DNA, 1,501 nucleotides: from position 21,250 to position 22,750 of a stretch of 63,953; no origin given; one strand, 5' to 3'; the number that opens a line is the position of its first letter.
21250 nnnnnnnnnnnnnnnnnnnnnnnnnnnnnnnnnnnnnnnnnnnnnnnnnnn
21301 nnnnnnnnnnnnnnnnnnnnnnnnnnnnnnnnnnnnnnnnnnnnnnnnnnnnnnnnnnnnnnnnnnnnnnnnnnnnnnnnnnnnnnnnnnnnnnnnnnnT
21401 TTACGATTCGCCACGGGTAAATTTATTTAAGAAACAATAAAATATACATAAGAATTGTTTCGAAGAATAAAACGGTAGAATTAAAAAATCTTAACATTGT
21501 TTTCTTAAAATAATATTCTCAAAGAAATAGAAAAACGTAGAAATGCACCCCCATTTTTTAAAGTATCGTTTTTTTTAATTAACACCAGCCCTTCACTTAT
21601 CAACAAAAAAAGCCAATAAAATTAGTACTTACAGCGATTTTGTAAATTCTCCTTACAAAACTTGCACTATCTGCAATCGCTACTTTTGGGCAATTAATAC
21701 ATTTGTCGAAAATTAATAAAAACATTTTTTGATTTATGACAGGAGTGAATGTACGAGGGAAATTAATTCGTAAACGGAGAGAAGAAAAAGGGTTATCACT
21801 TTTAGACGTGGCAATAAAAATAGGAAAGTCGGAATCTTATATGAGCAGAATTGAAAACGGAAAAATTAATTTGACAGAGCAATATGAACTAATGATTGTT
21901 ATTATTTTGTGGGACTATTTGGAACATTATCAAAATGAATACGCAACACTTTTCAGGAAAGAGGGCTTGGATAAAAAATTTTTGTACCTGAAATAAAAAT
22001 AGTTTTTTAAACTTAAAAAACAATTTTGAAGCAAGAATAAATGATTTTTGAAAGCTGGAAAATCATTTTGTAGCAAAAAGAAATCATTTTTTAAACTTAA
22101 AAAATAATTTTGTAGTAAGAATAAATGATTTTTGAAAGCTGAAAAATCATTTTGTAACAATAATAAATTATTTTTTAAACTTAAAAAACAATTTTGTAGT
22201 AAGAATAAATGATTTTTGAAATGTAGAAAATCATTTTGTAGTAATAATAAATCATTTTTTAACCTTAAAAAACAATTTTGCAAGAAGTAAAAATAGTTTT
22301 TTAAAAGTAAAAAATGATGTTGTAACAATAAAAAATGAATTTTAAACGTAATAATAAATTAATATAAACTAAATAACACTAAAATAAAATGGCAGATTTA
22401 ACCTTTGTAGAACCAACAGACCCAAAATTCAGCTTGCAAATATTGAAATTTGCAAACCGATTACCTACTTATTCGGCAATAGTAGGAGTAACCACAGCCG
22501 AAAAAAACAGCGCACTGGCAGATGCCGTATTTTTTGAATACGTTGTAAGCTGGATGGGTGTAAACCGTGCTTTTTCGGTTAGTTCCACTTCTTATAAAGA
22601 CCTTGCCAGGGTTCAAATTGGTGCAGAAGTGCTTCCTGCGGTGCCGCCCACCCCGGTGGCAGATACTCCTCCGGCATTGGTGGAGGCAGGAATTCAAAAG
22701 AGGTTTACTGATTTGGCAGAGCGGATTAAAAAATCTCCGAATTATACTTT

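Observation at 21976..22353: Eighteen perfectly phased 21-bp units (4 x 84 bp) between an XRE regulator gene and Fn3-tail paralogue 2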

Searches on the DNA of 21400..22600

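Call 86: search_rna_families(source=window, start=21400, end=22600, threshold=evalue, max_evalue=1)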
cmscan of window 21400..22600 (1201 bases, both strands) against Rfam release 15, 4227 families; matches with E-value up to 1: 0.
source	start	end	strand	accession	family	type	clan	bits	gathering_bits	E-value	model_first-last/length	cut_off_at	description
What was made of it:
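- On Structured RNA family (Rfam): There is no Rfam match at E <= 1 (call 86).
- No Rfam family matches (call 86).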

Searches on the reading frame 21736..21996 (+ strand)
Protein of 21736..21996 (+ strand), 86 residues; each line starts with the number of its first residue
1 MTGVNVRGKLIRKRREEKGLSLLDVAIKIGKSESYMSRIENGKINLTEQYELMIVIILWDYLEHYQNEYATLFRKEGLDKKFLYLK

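Call 9: search_protein_families(library=pfam, proteins=[window:21736-21996:+], max_evalue=0.01)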
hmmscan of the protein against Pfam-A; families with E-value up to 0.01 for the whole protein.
window:21736-21996:+ (86 aa): 4 families
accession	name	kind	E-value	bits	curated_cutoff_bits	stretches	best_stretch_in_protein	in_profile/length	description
PF01381.28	HTH_3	-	1.2e-07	32.1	23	1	11-47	1-37/55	Helix-turn-helix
PF13560.12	HTH_31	-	1.6e-07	32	27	1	8-47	3-43/64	Helix-turn-helix domain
PF12844.13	HTH_19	-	2.1e-06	28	30.2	1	8-77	1-63/64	Helix-turn-helix domain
PF13413.12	HTH_25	-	0.00015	22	24.6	1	11-44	2-35/62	Helix-turn-helix domain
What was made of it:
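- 21736..21996 (+): XRE-family HTH gene (86 aa). Its stop codon abuts the array. Pfam HTH_3 E = 1.2e-7 and HTH_31 E = 1.6e-7 (call 9).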

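Call 15: find_encoding_contigs(protein=window:21736-21996:+, flank=6000, max_places=10)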
Protein window:21736-21996:+ (86 aa): 1 contig read that carries it; 1 place shown.
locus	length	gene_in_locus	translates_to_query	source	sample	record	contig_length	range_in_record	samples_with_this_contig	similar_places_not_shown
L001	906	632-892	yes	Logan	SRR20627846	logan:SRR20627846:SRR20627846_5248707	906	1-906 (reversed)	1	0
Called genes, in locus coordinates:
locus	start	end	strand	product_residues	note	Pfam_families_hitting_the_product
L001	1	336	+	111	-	?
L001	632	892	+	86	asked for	PF12844:HTH_19 (weak), PF13560:HTH_31, PF01381:HTH_3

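Call 45: search_protein_families(library=phrogs, proteins=[window:21736-21996:+], max_evalue=0.1)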
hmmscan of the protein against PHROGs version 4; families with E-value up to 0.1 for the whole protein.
window:21736-21996:+ (86 aa): 17 families
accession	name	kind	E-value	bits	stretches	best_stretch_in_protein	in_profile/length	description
phrog_8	-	transcription regulation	1.2e-07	32.5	1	8-45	78-115/346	transcriptional regulator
phrog_1373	-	transcription regulation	3.9e-07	31.2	1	10-47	67-104/166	transcriptional regulator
phrog_3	-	transcription regulation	1.7e-06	29.1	1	7-58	89-137/430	transcriptional repressor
phrog_2439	-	transcription regulation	3.1e-05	24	1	4-49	5-50/367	transcriptional regulator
phrog_11451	-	transcription regulation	4.5e-05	24.8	1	11-55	10-54/98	CI-like repressor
phrog_32768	-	unknown function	7e-05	22.7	1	8-50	11-53/446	-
phrog_6223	-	transcription regulation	0.00051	21.1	1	16-44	14-42/73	transcriptional repressor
phrog_9908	-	DNA, RNA and nucleotide metabolism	0.00061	20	1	10-62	17-68/282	DNA binding protein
phrog_5736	-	transcription regulation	0.0042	18.2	1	5-49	5-49/133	transcriptional regulator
phrog_7241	-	transcription regulation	0.0043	18.1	1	10-47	65-102/122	transcriptional regulator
phrog_18104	-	transcription regulation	0.012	16.5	1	10-63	6-53/57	transcriptional regulator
phrog_2967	-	transcription regulation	0.012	16.1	1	9-45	13-49/225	transcriptional regulator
phrog_27486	-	unknown function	0.015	16.2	1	7-40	8-41/59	-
phrog_6288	-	unknown function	0.016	15.8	1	8-45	31-68/322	-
phrog_955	-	DNA, RNA and nucleotide metabolism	0.042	14.6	1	6-43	24-61/142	HTH DNA binding protein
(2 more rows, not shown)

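Call 46: search_protein_families(library=padloc, proteins=[window:21736-21996:+], max_evalue=0.1)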
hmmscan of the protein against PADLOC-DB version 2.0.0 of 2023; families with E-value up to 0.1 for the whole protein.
window:21736-21996:+ (86 aa): 13 families
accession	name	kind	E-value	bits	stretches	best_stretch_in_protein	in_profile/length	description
PDLC02926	HTH_VI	-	5.4e-07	27.8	1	8-44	3-39/92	-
PDLC04142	capH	-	0.00011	21.2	1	8-43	8-43/103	capH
PDLC03943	RmrA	-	0.00042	17.5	1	8-51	4-47/370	-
PDLC03665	Control_protein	-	0.00076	17.7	1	8-46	10-49/77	control protein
PDLC03668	Control_protein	-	0.0022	16.5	1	10-49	12-51/79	control protein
PDLC03947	RmrA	-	0.0052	13.7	1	8-58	13-63/383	-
PDLC04762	PDC-M64C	-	0.0065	14.5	1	16-48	37-69/97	-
PDLC04757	PDC-M64B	-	0.0089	14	1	11-48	34-71/128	-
PDLC04760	PDC-M64C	-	0.014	13.8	1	12-48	32-68/93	-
PDLC03954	RmrA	-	0.016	12.2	1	6-44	10-48/380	-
PDLC04759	PDC-M64B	-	0.02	12.9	1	15-50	35-70/135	-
PDLC03664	Control_protein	-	0.023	13.1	1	8-47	15-54/74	control protein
PDLC03312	MTase_II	-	0.056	9.1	1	8-52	62-106/1344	Type II methyltransferase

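Call 47: search_protein_families(library=ncbifam, proteins=[window:21736-21996:+], max_evalue=0.1)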
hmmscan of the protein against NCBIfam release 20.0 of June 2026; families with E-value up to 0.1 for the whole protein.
window:21736-21996:+ (86 aa): 10 families
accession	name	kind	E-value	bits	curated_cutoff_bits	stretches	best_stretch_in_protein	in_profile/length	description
TIGR03070.1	couple_hipB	subfamily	4e-06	26.7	71.65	1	8-47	4-43/58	type II toxin-antitoxin system Y4mF family antitoxin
TIGR00270.2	TIGR00270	equivalog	1.4e-05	25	110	1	9-48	78-117/159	multiprotein bridging factor aMBF1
NF046032.1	TransRegSlrRBacil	equivalog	0.00015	21.8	250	1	8-43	3-38/149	HTH-type transcriptional regulator SlrR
NF041493.1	MobT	equivalog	0.00028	19.8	600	1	11-66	1-52/383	MobT family relaxase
NF006015.0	PRK08154.1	subfamily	0.0016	17.7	204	1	8-46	32-70/314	anaerobic benzoate catabolism transcriptional regulator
NF003162.0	PRK04140.1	equivalog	0.0033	16.5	263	1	4-53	124-173/317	transcriptional regulator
NF058600.1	TransRegSco1979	equivalog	0.019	14.1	350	1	6-50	8-52/280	Sco1979 family transcriptional regulator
TIGR03830.1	CxxCG_CxxCG_HTH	subfamily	0.021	14.6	61.8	1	8-56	67-115/127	type II TA system antitoxin MqsA family protein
NF038139.1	Reg_Aceta_RamB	equivalog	0.036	12.7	700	1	8-49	4-45/465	acetate metabolism transcriptional regulator RamB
TIGR02850.1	spore_sigG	equivalog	0.064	12.7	457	1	3-47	206-250/254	RNA polymerase sporulation sigma factor SigG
